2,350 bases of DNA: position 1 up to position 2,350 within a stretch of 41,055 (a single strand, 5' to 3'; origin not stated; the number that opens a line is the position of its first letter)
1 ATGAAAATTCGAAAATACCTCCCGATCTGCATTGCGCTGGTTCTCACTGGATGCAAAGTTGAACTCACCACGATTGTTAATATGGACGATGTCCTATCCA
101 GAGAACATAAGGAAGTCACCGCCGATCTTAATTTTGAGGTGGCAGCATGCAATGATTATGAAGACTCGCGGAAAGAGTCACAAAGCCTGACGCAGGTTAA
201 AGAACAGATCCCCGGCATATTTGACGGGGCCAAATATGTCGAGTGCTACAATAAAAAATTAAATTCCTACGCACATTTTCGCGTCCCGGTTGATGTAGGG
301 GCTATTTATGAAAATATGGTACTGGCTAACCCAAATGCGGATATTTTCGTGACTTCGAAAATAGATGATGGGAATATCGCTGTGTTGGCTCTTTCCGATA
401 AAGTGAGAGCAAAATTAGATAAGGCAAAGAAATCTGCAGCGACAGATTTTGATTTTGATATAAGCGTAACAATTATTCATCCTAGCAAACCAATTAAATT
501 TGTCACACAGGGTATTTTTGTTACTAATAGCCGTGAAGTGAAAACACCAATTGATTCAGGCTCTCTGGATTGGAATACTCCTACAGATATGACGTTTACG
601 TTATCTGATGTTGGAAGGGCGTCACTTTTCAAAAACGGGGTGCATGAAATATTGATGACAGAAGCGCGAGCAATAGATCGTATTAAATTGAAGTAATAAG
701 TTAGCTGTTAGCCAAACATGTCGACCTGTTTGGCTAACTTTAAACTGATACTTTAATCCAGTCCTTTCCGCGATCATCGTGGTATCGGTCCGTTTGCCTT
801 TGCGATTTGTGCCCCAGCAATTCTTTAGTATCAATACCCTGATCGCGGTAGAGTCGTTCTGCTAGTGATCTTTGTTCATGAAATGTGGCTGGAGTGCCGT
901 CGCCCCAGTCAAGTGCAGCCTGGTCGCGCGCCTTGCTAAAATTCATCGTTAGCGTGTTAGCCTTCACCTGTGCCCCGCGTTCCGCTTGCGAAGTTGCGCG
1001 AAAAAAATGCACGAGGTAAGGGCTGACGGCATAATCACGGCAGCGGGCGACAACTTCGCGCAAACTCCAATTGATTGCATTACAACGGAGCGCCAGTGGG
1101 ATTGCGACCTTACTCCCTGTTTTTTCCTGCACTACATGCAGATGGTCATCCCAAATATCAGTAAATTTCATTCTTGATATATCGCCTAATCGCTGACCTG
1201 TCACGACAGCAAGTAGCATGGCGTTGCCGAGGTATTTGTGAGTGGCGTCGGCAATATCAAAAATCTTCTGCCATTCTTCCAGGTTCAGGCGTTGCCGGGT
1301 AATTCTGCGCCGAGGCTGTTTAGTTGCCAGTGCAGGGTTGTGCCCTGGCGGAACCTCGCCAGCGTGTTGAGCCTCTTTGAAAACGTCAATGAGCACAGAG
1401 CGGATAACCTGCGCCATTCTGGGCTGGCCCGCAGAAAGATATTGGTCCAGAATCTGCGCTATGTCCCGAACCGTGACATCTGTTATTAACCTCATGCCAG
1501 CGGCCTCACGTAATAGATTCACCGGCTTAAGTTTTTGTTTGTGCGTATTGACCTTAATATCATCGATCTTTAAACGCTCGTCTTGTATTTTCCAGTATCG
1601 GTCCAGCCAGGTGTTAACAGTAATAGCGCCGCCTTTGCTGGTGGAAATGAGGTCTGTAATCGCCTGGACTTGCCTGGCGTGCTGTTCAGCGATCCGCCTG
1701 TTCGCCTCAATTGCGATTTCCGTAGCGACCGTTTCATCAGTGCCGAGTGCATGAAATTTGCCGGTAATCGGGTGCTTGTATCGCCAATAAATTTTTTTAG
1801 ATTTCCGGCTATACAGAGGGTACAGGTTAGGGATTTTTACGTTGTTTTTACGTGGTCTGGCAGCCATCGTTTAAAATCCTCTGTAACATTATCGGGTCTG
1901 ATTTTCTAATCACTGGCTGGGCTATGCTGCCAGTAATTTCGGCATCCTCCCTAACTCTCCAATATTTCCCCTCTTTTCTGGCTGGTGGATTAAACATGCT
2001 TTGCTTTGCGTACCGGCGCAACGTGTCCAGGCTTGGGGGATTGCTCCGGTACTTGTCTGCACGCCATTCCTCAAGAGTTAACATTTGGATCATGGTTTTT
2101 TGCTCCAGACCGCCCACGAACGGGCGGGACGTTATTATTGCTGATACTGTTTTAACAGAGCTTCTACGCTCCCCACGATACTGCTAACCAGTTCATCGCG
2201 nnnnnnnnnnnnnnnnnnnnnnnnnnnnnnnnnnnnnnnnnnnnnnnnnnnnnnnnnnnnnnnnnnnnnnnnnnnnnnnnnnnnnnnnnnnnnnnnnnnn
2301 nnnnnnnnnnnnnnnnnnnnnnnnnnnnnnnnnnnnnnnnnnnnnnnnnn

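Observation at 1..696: AT-rich lipoprotein gene at the int-proximal end of the prophage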

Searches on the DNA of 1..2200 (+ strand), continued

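Call 92: search_dna_similar(query=window:740-2117:+, collection=ecoli_genomes, mode=distant, max_rows=60, rows=best)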
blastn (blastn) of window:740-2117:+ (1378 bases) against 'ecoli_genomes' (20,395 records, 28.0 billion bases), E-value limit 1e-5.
Records with a match: 3185; places in all: 3883; records where one place covers at least 80% of the query: 497.
Genomes with a match: 3181 of 5426; with a place that covers at least 80% of the query: 496. Places per genome that has any: lowest 1, median 1, highest 3. On chromosomes: 3876 places; on plasmids: 7.
Best place of each record, by identity: 60-80% 3185.
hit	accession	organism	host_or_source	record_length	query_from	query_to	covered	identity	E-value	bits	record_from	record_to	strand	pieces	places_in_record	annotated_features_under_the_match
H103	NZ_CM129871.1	Escherichia coli strain PCP07014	seawater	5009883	13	1368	98%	70.7%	0e+0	643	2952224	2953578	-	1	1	site-specific integrase | excisionase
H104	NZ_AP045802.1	Escherichia coli strain 23CRST032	Homo sapiens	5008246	13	1368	98%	70.7%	0e+0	643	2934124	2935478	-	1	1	site-specific integrase | excisionase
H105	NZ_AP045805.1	Escherichia coli strain 23CRST035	Homo sapiens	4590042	1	1354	98%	69.3%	5e-152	548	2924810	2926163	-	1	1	intE: site-specific integrase | xisE: excisionase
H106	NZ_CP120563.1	Escherichia coli strain H22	Homo sapiens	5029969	10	1354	98%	69.8%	7e-157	563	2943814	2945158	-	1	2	intE: site-specific integrase | xisE: excisionase-like protein from lambdoid prophage 14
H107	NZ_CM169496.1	Escherichia coli strain EC06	Homo sapiens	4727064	1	1354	98%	69.3%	6e-151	544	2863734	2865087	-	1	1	intE: site-specific integrase | xisE: excisionase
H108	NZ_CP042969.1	Escherichia coli strain CFSAN061769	missing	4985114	7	1354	98%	69.6%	8e-156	560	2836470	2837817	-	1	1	intE: site-specific integrase | xisE: excisionase-like protein from lambdoid prophage 14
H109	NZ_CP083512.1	Escherichia coli strain elppa4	Homo sapiens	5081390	14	1354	97%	69.9%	3e-161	579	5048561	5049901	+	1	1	intE: site-specific integrase | xisE: excisionase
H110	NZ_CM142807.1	Escherichia coli strain GPEC617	chicken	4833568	14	1354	97%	69.9%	3e-161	579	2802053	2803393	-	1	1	intE: site-specific integrase | xisE: excisionase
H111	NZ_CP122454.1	Escherichia coli strain 82.0311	Human urine sample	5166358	10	1354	98%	69.7%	3e-155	559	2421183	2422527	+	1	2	intE: site-specific integrase | xisE: excisionase-like protein from lambdoid prophage 14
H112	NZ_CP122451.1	Escherichia coli strain 82.0312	Human urine sample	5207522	10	1354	98%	69.7%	3e-155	559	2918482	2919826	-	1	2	intE: site-specific integrase | xisE: excisionase-like protein from lambdoid prophage 14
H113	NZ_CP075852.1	Escherichia coli strain S19-651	Homo sapiens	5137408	14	1354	97%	69.9%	4e-160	574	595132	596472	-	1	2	intE: site-specific integrase | xisE: excisionase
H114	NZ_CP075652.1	Escherichia coli strain STEC17-183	Homo sapiens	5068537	14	1354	97%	69.9%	4e-160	574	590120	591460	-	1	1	intE: site-specific integrase | xisE: excisionase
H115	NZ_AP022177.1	Escherichia coli strain WP7-S17-ESBL-04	-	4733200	14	1354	97%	69.9%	4e-160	574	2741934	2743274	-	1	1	intE: site-specific integrase | xisE: excisionase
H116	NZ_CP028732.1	Escherichia coli strain H3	Homo sapiens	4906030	14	1354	97%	69.9%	4e-160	574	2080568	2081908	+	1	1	intE: site-specific integrase | xisE: excisionase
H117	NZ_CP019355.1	Escherichia coli strain XH988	Homo sapiens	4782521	14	1354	97%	69.9%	4e-160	574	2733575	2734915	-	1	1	intE: site-specific integrase | xisE: excisionase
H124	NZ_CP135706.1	Escherichia coli strain TUM1880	missing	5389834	10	1354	98%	69.5%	8e-156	560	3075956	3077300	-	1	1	intE: site-specific integrase | xisE: excisionase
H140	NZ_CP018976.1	Escherichia coli strain Ecol_545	Homo sapiens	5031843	10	1354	98%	69.2%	1e-152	549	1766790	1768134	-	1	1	intE: site-specific integrase | xisE: excisionase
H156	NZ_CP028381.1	Escherichia coli strain RM10466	Bos taurus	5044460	1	1354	98%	68.6%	2e-138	503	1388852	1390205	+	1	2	intE: site-specific integrase | xisE: excisionase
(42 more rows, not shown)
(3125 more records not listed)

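Call 93: get_annotated_region(hit=H105, flank=4500)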
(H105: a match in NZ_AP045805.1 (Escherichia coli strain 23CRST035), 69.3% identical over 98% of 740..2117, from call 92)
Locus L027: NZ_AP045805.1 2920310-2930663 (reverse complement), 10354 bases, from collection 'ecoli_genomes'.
description: Escherichia coli strain 23CRST035 chromosome, complete genome
organism: Escherichia coli strain 23CRST035 (NCBI taxid 562)
replicon: chromosome; assembly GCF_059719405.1
host: Homo sapiens; source: feces; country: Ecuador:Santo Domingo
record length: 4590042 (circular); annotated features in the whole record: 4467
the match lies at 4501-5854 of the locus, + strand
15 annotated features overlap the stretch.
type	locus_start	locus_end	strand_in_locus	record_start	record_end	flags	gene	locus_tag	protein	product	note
CDS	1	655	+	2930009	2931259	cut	icd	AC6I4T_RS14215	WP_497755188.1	NADP-dependent isocitrate dehydrogenase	-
CDS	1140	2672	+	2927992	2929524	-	-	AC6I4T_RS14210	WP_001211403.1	AAA family ATPase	-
CDS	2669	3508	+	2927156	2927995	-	-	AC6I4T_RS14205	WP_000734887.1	HNH endonuclease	-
CDS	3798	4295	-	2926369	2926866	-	-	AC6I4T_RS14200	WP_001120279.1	hypothetical protein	-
CDS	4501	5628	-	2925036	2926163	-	intE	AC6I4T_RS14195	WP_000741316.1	site-specific integrase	-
CDS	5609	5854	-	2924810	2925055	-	xisE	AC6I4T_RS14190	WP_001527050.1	excisionase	-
CDS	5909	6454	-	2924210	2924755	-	yfdR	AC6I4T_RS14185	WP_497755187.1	5'-deoxynucleotidase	-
CDS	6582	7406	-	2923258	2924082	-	yfdQ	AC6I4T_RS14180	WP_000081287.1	YfdQ family protein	-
CDS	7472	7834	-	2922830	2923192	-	yfdP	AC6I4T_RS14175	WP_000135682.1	YfdP family phage-associated protein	-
CDS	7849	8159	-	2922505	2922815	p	-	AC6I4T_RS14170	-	hypothetical protein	frameshifted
CDS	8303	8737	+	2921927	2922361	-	-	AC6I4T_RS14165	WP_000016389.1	ECs1072 family phage-associated protein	-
CDS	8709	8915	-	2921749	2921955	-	-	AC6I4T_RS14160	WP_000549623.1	hypothetical protein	-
CDS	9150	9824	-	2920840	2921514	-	ymfK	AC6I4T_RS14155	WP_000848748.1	LexA family protein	-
CDS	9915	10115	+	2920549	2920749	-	ymfT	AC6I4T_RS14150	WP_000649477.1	helix-turn-helix domain-containing protein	-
CDS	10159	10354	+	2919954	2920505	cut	ymfL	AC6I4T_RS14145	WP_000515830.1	protein YmfL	-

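Call 94: get_annotated_region(hit=H106, flank=4500)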
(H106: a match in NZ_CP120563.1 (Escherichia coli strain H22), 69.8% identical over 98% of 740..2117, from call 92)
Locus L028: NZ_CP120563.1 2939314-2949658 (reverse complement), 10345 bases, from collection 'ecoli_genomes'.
description: Escherichia coli strain H22 chromosome, complete genome
organism: Escherichia coli strain H22 (NCBI taxid 562)
replicon: chromosome; assembly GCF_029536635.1
host: Homo sapiens; source: feces; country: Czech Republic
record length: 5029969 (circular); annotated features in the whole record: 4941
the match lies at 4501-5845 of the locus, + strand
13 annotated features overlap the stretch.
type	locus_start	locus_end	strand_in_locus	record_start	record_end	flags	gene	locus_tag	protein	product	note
CDS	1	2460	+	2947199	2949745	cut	-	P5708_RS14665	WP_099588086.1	hypothetical protein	-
CDS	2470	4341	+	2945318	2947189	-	-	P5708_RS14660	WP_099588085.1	DUF2357 domain-containing protein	-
CDS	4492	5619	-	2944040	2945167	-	intE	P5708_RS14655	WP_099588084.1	site-specific integrase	-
CDS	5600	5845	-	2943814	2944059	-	xisE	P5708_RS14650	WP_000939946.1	excisionase-like protein from lambdoid prophage 14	-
CDS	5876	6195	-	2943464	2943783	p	-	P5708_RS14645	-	hypothetical protein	frameshifted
CDS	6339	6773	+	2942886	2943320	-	-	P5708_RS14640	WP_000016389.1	ECs1072 family phage-associated protein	-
CDS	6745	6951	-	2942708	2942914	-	-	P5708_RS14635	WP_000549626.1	hypothetical protein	-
CDS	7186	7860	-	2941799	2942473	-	ymfK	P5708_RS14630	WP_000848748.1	LexA family protein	-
CDS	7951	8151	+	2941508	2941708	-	ymfT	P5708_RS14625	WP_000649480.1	YdaS family helix-turn-helix protein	-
CDS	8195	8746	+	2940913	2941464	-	ymfL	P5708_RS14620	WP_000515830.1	protein YmfL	-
CDS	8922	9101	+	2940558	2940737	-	-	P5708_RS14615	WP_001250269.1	DUF4222 domain-containing protein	-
CDS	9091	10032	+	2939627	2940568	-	-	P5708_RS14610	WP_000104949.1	helix-turn-helix domain-containing protein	-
CDS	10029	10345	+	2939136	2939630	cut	yfdN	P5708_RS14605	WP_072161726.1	PerC family transcriptional regulator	-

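Call 95: get_annotated_region(hit=H109, flank=4500)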
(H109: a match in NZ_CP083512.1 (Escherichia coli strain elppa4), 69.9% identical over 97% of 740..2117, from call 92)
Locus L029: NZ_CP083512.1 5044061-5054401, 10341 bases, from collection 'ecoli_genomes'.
description: Escherichia coli strain elppa4 chromosome, complete genome
organism: Escherichia coli strain elppa4 (NCBI taxid 562)
replicon: chromosome; assembly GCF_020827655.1
host: Homo sapiens; source: blood; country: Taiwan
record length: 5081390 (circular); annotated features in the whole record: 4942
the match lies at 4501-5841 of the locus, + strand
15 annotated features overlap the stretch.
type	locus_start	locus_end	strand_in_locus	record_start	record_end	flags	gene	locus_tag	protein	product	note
CDS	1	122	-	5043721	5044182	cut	nudJ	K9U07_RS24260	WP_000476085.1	phosphatase NudJ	-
CDS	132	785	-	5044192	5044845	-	rluE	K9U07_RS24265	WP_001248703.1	23S rRNA pseudouridine(2457) synthase RluE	-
CDS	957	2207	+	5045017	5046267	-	icd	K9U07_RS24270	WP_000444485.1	NADP-dependent isocitrate dehydrogenase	-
CDS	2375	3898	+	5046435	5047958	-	-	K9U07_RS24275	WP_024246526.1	AAA family ATPase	-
CDS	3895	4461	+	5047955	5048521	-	-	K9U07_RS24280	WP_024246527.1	hypothetical protein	-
CDS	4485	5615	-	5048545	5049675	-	intE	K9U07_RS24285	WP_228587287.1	site-specific integrase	-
CDS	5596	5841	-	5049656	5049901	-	xisE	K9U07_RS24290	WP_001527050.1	excisionase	-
CDS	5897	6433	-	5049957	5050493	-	-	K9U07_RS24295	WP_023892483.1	HD family hydrolase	-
CDS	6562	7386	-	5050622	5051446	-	-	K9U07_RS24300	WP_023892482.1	YfdQ family protein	-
CDS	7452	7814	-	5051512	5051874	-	yfdP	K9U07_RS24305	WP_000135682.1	protein YfdP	-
CDS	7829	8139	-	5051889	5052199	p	-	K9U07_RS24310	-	hypothetical protein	frameshifted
CDS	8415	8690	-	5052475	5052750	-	-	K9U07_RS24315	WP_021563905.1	hypothetical protein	-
CDS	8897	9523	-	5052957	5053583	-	-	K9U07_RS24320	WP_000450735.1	LexA family protein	-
CDS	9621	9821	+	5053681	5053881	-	-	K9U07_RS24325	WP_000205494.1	Cro/CI family transcriptional regulator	-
CDS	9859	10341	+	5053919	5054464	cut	ymfL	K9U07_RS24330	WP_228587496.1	protein YmfL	-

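Call 96: get_annotated_region(hit=H124, flank=4500)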
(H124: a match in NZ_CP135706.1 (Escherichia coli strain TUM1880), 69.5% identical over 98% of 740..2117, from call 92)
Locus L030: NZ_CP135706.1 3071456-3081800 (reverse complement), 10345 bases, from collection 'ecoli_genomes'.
description: Escherichia coli strain TUM1880 chromosome, complete genome
organism: Escherichia coli strain TUM1880 (NCBI taxid 562)
replicon: chromosome; assembly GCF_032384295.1
host: missing; source: missing; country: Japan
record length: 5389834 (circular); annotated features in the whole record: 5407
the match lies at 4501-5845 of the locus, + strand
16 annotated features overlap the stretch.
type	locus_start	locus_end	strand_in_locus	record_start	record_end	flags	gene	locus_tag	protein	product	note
CDS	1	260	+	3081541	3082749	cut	-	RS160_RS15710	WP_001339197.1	IS4-like element ISVsa5 family transposase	-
CDS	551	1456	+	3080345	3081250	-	-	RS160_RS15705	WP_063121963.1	hypothetical protein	-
CDS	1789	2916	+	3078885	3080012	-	-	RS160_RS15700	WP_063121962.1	hypothetical protein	-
CDS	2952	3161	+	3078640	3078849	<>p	-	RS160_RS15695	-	IS1 family transposase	internal stop; incomplete; partial in the middle of a contig; missing N-terminus and C-terminus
CDS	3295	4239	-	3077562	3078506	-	-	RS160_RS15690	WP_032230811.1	hypothetical protein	-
CDS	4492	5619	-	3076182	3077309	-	intE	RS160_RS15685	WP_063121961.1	site-specific integrase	-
CDS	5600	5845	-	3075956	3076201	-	xisE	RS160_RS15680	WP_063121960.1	excisionase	-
CDS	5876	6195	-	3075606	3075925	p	-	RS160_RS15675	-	hypothetical protein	frameshifted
CDS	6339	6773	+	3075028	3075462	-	-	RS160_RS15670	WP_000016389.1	ECs1072 family phage-associated protein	-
CDS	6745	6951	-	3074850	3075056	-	-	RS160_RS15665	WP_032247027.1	hypothetical protein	-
CDS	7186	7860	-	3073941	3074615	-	ymfK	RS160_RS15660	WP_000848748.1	LexA family protein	-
CDS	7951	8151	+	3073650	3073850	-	ymfT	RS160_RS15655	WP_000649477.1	helix-turn-helix domain-containing protein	-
CDS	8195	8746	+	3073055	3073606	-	ymfL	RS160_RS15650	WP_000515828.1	protein YmfL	-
CDS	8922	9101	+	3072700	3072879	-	-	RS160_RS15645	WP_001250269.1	DUF4222 domain-containing protein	-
CDS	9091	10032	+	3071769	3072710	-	-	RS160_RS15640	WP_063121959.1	helix-turn-helix domain-containing protein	-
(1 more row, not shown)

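Call 97: get_annotated_region(hit=H140, flank=4500)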
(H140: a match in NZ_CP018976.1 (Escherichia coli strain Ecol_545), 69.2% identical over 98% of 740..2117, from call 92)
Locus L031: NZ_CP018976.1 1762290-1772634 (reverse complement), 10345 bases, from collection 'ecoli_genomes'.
description: Escherichia coli strain Ecol_545 chromosome, complete genome
organism: Escherichia coli strain Ecol_545 (NCBI taxid 562)
replicon: chromosome; assembly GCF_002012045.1
host: Homo sapiens; source: not applicable; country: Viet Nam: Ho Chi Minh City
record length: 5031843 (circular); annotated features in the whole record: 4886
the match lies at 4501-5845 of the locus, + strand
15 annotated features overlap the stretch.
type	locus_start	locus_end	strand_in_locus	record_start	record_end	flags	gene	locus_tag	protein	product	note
CDS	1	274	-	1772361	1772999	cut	rluE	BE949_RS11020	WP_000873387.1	23S rRNA pseudouridine(2457) synthase RluE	-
CDS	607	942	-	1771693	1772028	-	-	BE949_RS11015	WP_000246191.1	DUF1493 family protein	-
CDS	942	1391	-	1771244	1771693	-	-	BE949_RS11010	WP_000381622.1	STM2901 family protein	-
CDS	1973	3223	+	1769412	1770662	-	icd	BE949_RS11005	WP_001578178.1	NADP-dependent isocitrate dehydrogenase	-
CDS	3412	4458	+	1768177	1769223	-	-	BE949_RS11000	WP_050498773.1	hypothetical protein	-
CDS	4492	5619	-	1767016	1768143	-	intE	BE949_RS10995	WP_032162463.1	site-specific integrase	-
CDS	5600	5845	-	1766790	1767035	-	xisE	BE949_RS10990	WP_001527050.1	excisionase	-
CDS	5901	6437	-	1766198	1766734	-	-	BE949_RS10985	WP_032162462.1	HD family hydrolase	-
CDS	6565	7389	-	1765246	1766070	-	-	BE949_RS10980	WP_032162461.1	YfdQ family protein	-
CDS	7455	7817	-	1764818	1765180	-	yfdP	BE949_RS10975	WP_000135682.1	protein YfdP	-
CDS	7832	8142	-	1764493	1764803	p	-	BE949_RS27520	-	hypothetical protein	frameshifted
CDS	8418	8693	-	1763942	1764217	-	-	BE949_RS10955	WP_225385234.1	hypothetical protein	-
CDS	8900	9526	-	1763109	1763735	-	-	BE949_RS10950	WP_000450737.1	LexA family protein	-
CDS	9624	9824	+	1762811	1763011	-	-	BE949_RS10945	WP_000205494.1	Cro/CI family transcriptional regulator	-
CDS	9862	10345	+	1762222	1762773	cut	ymfL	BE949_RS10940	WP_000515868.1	protein YmfL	-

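Call 98: get_annotated_region(hit=H156, flank=4500)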
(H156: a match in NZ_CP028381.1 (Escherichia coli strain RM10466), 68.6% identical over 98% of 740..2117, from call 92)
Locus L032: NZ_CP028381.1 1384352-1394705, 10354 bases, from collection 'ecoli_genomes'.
description: Escherichia coli strain RM10466 chromosome, complete genome
organism: Escherichia coli strain RM10466 (NCBI taxid 562)
replicon: chromosome; assembly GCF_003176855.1
host: Bos taurus; source: feces; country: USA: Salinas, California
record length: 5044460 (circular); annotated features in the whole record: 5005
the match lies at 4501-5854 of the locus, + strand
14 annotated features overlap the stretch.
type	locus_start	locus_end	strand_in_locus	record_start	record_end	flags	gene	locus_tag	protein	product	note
CDS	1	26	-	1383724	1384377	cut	rluE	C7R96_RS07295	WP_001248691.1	23S rRNA pseudouridine(2457) synthase RluE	-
CDS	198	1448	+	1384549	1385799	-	icd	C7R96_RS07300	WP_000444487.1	NADP-dependent isocitrate dehydrogenase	-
CDS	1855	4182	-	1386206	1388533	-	-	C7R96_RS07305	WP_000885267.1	tetratricopeptide repeat protein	-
CDS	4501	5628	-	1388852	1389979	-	intE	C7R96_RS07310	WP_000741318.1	site-specific integrase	-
CDS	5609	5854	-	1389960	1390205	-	xisE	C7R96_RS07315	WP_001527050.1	excisionase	-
CDS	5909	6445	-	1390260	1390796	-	-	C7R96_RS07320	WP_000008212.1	HD family hydrolase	-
CDS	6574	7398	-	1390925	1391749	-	-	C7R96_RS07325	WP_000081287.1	YfdQ family protein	-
CDS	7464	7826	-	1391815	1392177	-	yfdP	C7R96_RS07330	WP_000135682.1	protein YfdP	-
CDS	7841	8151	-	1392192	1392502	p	-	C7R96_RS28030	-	hypothetical protein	frameshifted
CDS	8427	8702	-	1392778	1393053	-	-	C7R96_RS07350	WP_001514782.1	hypothetical protein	-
CDS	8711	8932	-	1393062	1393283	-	-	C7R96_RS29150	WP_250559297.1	ClpX C4-type zinc finger protein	-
CDS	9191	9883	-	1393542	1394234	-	-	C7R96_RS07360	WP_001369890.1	XRE family transcriptional regulator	-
CDS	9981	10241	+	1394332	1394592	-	-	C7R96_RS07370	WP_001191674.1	helix-turn-helix domain-containing protein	-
CDS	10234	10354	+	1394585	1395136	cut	ymfL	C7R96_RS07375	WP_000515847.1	protein YmfL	-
